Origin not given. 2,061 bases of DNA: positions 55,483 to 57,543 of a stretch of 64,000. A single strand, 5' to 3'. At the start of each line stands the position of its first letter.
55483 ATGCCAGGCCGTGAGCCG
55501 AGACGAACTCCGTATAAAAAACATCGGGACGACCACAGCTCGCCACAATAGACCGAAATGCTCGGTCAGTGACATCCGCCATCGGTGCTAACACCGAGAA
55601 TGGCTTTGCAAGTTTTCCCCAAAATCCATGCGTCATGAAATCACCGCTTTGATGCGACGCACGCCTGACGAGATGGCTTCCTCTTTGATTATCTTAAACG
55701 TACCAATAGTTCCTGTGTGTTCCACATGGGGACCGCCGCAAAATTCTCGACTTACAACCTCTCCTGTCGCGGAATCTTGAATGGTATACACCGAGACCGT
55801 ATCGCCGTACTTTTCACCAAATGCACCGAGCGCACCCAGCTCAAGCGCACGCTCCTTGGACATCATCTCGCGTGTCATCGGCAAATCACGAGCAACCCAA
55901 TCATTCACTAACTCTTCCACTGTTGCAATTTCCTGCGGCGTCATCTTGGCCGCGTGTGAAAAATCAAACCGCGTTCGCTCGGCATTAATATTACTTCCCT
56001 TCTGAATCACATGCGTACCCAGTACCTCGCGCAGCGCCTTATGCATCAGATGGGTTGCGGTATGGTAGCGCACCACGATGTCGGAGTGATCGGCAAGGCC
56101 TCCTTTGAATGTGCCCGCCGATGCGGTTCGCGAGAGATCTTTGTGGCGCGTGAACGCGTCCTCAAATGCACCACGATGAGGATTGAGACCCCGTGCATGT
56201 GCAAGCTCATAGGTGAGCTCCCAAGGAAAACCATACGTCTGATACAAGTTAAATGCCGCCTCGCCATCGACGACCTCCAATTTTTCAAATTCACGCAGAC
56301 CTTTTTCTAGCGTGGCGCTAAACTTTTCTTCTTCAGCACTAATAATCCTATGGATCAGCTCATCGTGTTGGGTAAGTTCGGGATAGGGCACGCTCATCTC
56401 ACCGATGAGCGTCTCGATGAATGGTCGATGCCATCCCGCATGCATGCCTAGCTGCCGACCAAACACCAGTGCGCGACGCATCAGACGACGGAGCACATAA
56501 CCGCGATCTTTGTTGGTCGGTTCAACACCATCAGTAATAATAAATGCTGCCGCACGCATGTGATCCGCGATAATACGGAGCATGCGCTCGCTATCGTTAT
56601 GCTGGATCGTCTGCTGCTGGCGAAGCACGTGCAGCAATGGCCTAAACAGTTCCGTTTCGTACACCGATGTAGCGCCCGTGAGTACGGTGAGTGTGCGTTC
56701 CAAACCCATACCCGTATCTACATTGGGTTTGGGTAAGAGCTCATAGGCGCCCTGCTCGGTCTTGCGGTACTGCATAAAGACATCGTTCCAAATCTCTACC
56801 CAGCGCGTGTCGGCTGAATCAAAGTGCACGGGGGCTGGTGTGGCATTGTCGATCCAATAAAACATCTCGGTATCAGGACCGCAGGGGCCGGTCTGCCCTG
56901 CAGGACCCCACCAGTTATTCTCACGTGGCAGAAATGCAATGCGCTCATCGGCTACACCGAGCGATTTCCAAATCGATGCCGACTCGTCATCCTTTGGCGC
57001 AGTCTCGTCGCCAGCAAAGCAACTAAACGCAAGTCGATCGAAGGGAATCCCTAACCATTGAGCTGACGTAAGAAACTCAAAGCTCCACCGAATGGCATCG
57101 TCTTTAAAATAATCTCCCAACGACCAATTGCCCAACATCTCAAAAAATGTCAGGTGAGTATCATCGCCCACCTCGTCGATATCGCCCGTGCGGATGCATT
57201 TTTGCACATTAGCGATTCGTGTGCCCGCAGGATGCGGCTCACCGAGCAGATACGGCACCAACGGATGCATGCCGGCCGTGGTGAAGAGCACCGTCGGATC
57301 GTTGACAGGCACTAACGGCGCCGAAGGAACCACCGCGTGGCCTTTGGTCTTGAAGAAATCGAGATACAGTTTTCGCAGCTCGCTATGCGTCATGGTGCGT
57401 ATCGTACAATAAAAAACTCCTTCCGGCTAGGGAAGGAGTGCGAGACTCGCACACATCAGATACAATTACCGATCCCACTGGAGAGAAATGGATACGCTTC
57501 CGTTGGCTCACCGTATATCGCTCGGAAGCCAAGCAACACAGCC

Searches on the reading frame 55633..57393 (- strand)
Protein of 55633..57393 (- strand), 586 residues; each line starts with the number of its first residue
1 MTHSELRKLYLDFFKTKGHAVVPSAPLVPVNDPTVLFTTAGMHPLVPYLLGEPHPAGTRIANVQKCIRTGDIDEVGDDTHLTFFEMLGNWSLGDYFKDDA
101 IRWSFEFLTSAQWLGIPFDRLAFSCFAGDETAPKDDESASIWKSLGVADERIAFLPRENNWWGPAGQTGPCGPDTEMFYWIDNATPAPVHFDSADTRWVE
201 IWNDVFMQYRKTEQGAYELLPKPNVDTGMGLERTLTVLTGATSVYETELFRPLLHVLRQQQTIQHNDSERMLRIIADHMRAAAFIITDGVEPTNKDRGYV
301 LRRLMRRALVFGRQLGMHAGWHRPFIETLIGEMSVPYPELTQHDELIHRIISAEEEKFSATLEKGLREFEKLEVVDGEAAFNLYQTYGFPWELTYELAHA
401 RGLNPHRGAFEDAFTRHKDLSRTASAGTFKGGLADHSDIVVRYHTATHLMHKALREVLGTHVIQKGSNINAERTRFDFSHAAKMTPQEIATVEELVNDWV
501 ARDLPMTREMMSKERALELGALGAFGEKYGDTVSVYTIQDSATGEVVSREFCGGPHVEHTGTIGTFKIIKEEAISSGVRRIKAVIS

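Call 98: search_protein_families(library=pfam, proteins=[window:55633-57393:-], max_evalue=0.00001)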
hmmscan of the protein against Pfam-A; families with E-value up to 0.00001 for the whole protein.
window:55633-57393:- (586 aa): 2 families
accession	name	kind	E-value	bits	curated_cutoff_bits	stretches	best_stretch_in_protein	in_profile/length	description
PF01411.24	tRNA-synt_2c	-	2.2e-125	419.7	30.3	1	5-453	1-459/552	tRNA synthetases class II (A)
PF07973.19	tRNA_SAD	-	5.9e-16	58.6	24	1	533-581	1-43/44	Threonyl and Alanyl tRNA synthetase second additional domain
